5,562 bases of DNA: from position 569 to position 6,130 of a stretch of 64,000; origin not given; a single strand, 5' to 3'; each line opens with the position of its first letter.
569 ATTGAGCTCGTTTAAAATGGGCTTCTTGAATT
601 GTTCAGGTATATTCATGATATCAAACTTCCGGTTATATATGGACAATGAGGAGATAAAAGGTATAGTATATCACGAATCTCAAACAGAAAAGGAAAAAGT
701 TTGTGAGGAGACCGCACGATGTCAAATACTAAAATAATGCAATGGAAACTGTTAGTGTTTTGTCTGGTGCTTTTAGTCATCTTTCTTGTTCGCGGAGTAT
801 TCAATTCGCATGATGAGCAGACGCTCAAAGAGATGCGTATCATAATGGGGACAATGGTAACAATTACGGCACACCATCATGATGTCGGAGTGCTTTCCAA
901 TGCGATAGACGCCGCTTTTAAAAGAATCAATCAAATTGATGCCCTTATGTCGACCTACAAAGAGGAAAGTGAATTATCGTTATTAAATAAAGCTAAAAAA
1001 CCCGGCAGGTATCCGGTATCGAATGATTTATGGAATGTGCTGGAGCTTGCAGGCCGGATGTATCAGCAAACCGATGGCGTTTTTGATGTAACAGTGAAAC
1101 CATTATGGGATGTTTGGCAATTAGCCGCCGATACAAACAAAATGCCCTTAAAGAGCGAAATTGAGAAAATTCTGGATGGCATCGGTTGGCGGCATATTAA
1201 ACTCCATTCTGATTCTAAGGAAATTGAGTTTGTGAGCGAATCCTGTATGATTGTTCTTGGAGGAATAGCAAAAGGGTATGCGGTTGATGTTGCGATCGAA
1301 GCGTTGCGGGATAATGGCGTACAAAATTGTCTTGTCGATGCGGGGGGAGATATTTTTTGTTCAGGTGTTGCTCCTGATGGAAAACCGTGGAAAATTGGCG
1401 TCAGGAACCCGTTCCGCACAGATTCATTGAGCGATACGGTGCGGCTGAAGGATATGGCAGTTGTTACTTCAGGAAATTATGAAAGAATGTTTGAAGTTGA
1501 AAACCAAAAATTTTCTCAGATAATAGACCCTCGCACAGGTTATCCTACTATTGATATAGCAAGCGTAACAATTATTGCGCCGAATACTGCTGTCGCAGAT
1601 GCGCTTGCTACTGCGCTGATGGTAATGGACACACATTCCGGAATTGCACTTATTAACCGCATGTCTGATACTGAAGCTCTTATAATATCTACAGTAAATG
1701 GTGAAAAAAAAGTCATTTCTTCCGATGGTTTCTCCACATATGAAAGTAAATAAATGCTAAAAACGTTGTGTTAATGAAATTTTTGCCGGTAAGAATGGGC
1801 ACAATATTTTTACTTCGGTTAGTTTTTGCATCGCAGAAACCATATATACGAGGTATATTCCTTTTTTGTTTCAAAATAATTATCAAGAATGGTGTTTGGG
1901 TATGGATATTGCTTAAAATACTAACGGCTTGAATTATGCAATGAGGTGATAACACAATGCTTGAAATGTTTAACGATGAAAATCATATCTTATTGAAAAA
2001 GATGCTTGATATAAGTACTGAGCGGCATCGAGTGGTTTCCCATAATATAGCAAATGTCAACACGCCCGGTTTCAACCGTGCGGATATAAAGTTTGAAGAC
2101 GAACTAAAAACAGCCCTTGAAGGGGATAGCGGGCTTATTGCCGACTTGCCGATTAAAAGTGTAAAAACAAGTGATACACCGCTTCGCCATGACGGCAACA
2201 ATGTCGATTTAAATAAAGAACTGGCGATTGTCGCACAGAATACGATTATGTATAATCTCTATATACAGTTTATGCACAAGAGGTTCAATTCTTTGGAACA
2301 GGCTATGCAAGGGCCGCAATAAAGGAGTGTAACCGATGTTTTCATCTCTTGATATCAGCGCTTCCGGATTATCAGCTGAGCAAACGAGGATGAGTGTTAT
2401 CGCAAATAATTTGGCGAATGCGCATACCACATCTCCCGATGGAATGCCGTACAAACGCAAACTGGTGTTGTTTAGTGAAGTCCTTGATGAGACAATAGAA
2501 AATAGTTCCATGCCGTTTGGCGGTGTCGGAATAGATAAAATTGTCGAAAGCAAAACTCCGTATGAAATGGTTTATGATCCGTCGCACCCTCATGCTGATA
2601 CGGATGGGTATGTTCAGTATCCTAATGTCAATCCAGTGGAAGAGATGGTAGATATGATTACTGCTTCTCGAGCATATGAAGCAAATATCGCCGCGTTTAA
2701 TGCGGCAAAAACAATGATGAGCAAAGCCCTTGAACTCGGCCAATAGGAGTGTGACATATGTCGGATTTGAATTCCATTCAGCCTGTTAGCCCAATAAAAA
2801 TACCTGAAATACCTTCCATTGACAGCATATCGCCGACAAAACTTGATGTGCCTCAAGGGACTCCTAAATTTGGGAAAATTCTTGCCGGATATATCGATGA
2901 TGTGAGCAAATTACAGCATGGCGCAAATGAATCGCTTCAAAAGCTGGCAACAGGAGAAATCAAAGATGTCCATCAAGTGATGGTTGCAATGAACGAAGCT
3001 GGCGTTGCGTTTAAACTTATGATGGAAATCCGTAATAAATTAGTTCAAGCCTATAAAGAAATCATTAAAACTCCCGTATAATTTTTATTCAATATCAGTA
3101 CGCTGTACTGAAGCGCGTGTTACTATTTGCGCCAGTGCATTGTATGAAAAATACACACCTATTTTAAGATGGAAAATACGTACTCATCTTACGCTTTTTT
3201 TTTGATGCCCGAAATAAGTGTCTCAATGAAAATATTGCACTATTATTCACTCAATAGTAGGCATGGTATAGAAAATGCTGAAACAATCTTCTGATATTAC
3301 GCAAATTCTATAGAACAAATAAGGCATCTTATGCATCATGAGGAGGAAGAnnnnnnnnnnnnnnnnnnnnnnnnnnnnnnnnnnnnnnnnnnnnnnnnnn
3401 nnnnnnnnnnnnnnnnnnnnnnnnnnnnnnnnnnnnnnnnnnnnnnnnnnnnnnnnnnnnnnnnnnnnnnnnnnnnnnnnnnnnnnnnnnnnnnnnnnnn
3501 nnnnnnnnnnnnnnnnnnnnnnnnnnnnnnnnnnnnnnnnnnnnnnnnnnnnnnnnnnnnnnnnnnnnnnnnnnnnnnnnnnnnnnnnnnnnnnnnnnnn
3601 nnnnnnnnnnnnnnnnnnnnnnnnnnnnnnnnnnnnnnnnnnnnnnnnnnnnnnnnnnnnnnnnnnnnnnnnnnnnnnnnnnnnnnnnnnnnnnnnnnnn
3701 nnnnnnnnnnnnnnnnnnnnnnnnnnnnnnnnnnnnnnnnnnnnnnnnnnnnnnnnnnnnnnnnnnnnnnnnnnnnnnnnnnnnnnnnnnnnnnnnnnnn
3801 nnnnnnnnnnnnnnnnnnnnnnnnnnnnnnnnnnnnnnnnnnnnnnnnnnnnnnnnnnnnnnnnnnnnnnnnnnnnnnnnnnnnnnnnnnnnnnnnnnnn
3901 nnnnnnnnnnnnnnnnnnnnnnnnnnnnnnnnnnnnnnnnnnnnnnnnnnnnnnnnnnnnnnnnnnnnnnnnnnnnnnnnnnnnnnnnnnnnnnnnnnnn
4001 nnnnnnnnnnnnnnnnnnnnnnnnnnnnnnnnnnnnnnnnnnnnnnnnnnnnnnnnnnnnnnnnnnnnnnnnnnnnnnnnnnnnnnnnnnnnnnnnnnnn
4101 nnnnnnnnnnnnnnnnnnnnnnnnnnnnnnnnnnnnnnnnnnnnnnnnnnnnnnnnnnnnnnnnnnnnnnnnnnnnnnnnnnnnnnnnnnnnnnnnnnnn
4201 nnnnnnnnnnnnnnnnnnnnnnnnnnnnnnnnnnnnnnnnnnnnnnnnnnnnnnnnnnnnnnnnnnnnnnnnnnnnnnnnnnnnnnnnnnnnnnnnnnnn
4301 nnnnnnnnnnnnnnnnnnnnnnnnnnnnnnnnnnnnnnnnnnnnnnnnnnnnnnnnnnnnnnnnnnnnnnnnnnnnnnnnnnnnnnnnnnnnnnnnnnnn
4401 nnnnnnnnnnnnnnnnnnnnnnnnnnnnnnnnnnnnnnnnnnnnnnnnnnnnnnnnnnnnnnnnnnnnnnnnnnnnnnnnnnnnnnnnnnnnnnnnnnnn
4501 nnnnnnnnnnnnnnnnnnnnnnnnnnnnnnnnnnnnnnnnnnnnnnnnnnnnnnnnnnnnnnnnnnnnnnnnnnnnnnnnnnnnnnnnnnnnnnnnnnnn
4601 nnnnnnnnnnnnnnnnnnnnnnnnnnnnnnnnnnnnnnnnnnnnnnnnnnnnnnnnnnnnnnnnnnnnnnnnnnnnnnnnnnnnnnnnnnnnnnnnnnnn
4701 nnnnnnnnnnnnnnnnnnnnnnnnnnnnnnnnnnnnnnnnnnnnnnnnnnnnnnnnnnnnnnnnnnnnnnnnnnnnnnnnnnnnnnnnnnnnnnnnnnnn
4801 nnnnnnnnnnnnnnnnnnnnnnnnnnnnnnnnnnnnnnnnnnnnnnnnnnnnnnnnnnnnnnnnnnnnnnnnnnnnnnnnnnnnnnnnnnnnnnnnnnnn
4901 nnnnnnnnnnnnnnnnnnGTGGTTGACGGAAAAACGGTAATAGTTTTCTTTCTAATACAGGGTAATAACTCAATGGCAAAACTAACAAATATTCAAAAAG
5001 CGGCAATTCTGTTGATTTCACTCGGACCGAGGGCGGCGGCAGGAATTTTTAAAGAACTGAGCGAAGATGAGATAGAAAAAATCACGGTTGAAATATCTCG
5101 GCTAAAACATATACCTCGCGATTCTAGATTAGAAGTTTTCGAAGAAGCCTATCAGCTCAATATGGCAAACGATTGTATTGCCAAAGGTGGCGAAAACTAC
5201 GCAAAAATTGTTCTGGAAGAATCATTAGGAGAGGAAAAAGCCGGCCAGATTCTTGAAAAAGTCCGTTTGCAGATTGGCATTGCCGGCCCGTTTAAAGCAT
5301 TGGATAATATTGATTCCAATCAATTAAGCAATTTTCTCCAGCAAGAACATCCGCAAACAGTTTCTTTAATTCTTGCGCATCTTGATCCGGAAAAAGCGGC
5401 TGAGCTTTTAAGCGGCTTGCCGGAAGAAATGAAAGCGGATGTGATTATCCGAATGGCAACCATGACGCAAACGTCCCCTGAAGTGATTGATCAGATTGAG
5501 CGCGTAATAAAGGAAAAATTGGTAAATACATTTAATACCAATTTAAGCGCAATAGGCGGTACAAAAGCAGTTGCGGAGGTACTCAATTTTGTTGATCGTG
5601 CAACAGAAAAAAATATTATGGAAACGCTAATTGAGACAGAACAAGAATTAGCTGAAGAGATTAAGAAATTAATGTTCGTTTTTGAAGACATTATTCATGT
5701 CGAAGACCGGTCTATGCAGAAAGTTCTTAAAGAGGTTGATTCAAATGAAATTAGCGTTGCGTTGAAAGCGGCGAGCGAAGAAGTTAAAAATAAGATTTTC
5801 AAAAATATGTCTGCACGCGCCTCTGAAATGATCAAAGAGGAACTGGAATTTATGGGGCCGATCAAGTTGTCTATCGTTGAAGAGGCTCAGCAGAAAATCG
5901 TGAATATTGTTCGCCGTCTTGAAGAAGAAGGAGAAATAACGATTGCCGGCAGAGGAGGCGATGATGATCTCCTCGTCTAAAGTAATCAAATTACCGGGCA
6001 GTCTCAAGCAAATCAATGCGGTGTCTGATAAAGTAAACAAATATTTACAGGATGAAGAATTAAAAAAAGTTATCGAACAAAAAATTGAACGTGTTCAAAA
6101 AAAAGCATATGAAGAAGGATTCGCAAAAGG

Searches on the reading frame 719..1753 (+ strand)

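Call 26: search_protein_families(library=pfam, proteins=[window:719-1753:+], max_evalue=0.001)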
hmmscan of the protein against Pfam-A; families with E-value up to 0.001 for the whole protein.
window:719-1753:+ (344 aa): 1 family
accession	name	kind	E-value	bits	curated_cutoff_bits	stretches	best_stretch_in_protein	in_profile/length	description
PF02424.20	ApbE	-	2.1e-85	286.9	25.6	1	43-322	1-266/266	ApbE family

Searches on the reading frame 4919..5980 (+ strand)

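Call 26: search_protein_families(library=pfam, proteins=[window:4919-5980:+], max_evalue=0.001)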
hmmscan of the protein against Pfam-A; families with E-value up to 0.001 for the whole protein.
window:4919-5980:+ (353 aa): 4 families
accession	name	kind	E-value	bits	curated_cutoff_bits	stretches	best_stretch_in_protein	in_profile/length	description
PF01706.21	FliG_C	-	2.4e-45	153.7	23.3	1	236-342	2-108/108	FliG C-terminal domain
PF14842.11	FliG_N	-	1.3e-35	122.6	25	2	21-117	1-97/104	FliG N-terminal domain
PF14841.11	FliG_M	-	8.9e-34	116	25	1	134-204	2-72/76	FliG middle domain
PF03448.22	MgtE_N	-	5.4e-08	33.7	25.9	1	127-180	33-86/102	MgtE intracellular N domain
